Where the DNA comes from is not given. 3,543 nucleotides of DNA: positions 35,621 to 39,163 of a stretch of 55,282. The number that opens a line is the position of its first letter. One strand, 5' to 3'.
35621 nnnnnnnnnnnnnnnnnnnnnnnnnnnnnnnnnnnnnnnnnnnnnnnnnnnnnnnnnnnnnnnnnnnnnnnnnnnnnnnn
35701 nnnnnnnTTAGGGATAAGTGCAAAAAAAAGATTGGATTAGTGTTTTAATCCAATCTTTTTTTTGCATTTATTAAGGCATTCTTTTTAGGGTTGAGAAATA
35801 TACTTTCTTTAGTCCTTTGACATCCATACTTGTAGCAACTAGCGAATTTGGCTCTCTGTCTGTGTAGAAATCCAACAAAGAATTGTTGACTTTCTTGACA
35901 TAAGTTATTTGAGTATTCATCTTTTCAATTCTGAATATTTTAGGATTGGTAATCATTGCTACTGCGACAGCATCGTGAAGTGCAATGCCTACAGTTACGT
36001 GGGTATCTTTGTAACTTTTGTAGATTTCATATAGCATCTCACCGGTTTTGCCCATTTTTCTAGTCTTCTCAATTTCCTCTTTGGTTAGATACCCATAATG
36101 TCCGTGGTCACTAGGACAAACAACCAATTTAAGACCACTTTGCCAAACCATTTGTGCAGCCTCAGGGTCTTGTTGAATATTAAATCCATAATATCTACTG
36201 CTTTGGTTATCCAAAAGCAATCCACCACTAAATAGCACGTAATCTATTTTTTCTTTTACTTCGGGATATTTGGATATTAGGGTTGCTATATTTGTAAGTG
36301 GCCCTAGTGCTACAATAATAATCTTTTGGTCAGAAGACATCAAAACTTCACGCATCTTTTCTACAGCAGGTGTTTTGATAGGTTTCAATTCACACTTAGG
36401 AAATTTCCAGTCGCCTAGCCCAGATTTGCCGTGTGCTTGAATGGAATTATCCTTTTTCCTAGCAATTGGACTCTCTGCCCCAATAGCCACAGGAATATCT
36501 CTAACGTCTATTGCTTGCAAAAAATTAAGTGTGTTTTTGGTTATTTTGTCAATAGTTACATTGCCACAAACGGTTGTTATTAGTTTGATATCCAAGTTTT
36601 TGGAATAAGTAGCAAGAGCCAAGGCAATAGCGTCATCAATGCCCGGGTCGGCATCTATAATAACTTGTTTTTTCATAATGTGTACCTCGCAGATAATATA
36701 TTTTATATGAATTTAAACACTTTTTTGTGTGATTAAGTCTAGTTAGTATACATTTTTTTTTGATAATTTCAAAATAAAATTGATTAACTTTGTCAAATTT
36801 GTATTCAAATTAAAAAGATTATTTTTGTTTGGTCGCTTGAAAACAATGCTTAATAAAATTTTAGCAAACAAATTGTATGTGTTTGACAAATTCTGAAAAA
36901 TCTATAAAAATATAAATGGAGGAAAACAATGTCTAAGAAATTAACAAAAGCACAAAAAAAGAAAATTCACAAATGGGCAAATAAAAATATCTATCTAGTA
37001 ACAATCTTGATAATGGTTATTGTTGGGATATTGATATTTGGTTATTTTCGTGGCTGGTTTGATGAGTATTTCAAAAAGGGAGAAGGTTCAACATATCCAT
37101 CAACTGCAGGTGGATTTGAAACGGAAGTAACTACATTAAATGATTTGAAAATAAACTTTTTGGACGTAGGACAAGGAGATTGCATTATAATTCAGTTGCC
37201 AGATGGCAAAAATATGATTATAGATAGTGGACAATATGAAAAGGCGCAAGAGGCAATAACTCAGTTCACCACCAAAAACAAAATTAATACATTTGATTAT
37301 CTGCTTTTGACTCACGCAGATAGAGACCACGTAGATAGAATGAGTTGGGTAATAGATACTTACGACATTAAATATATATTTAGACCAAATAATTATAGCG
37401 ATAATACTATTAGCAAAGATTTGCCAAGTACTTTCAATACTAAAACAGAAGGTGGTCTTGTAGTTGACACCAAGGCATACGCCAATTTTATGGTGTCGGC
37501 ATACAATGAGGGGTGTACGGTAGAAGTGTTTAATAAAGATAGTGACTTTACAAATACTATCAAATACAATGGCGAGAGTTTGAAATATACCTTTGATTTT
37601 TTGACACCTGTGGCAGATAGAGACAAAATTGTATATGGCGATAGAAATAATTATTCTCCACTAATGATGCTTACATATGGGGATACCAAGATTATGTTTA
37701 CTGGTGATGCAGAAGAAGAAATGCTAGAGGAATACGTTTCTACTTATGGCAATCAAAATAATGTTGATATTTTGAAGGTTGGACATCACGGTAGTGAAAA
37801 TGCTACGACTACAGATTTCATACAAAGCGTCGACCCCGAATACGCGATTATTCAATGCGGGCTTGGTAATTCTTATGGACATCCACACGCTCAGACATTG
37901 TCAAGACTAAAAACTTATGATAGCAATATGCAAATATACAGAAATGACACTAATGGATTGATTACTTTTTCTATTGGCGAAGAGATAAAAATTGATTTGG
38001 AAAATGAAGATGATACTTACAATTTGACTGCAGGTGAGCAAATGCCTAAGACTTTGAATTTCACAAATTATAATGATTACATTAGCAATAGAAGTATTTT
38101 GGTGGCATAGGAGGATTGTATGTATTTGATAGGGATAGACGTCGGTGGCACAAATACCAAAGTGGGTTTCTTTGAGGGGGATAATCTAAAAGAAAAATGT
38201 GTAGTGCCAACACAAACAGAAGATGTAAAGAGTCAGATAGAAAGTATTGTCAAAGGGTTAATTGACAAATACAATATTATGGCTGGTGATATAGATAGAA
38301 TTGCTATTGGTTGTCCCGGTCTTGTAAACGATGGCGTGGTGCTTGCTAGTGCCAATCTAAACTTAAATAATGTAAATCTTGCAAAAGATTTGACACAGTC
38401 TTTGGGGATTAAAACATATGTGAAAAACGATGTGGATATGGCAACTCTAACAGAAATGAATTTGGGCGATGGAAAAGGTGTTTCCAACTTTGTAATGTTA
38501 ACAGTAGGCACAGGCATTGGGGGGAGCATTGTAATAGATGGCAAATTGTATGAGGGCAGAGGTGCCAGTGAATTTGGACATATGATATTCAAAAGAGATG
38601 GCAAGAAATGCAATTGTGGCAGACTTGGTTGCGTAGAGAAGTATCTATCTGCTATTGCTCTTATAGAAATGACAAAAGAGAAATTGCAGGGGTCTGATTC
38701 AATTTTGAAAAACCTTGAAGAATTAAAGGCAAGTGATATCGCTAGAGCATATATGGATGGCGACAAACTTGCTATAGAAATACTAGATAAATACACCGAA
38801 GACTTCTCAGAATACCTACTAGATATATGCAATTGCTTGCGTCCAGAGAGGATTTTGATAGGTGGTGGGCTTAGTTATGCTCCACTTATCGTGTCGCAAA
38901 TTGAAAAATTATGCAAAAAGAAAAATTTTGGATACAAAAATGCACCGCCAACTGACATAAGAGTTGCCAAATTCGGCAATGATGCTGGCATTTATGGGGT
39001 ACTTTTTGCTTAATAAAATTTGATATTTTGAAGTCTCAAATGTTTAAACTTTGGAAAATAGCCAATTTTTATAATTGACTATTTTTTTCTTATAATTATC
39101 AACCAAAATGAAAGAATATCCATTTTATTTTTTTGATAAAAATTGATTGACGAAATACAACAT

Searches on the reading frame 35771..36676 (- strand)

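Call 81: search_protein_families(library=ncbifam, proteins=[window:35771-36676:-], max_evalue=0.001)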
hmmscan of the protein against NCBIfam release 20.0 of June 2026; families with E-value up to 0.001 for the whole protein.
window:35771-36676:- (301 aa): 5 families
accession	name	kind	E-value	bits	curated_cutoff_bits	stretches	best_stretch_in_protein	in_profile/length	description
NF008036.0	PRK10768.1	equivalog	1.4e-83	280.5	382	1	1-300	1-303/304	ribonucleoside hydrolase RihC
NF007761.0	PRK10443.1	equivalog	3.7e-60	203.6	433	1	1-296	1-306/311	pyrimidine-specific ribonucleoside hydrolase RihA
NF052221.1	UridNuclsHydUriH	equivalog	7.9e-43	146.8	450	1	4-293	1-302/310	uridine-preferring nucleoside hydrolase UriH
NF007417.0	PRK09955.1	equivalog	1.5e-37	129.2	459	1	2-257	3-262/313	ribosylpyrimidine nucleosidase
NF041355.1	XopQ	equivalog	2e-05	23.5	500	1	52-159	109-213/402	type III secretion system effector XopQ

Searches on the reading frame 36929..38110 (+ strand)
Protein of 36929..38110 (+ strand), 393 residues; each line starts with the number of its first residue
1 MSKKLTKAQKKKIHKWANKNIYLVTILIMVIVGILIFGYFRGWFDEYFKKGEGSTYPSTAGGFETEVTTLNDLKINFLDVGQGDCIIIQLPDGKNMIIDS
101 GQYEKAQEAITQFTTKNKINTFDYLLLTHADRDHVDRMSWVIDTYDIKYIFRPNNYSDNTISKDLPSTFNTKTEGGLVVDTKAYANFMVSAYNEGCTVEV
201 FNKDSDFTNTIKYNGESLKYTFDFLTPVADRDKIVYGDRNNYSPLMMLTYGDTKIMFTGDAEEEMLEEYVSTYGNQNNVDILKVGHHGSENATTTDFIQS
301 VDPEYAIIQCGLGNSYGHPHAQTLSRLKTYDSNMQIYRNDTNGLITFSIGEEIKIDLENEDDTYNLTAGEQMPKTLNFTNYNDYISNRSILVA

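Call 57: search_protein_families(library=pfam, proteins=[window:36929-38110:+], max_evalue=0.001)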
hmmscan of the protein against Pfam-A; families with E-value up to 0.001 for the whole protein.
window:36929-38110:+ (393 aa): 1 family
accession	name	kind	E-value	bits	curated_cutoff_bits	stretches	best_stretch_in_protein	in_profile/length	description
PF00753.33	Lactamase_B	-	2.1e-11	44.6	22.7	2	79-146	2-68/196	Metallo-beta-lactamase superfamily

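Call 81: search_protein_families(library=ncbifam, proteins=[window:36929-38110:+], max_evalue=0.001)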
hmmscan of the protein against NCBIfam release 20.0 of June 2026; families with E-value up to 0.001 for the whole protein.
window:36929-38110:+ (393 aa): 5 families
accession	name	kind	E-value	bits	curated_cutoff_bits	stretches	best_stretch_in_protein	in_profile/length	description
TIGR00361.1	ComEC_Rec2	equivalog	2.8e-31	108.4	190.05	1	74-334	442-656/663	DNA internalization-related competence protein ComEC/Rec2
NF049846.1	blaAHM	exception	2.9e-29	102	590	2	233-313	187-265/304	AHM family subclass B3-like metallo-beta-lactamase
NF041809.1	Avs1a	equivalog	2e-16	59.7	420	2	242-332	254-346/387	AVAST type 1 anti-phage system MBL fold metallo-hydrolase Avs1a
NF008580.0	PRK11539.1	equivalog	1.3e-15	56.9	969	1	237-331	618-712/758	ComEC family protein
NF058524.1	6A-MBL_enzyme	equivalog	7.9e-12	44.9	220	1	79-139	3-74/346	anti-phage 6A-MBL system MBL-fold protein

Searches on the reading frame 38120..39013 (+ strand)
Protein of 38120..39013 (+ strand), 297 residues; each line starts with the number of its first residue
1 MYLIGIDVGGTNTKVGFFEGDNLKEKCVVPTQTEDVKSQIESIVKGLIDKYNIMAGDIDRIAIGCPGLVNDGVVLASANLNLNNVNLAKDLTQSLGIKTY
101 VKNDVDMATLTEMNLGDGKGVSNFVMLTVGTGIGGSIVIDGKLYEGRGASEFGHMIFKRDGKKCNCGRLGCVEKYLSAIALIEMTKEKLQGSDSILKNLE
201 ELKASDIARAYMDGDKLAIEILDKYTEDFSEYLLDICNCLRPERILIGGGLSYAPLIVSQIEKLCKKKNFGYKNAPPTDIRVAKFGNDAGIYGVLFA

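Call 57: search_protein_families(library=pfam, proteins=[window:38120-39013:+], max_evalue=0.001)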
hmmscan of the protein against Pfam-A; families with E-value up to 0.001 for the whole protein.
window:38120-39013:+ (297 aa): 5 families
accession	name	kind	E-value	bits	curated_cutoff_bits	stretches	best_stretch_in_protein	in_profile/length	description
PF00480.26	ROK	-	8.9e-61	206.4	22.9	1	4-294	2-287/294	ROK family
PF02685.22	Glucokinase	-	4e-07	29.8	22.1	1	7-158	4-162/314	Glucokinase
PF01869.26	BcrAD_BadFG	-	3.7e-05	23.8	31.5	0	4-73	1-77/271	BadF/BadG/BcrA/BcrD ATPase family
PF05378.19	Hydant_A_N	-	5.3e-05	23.5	25.2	1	4-65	2-64/176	Hydantoinase/oxoprolinase N-terminal region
PF03309.20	Pan_kinase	-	0.00018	21.9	24.7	1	4-64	2-60/205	Type III pantothenate kinase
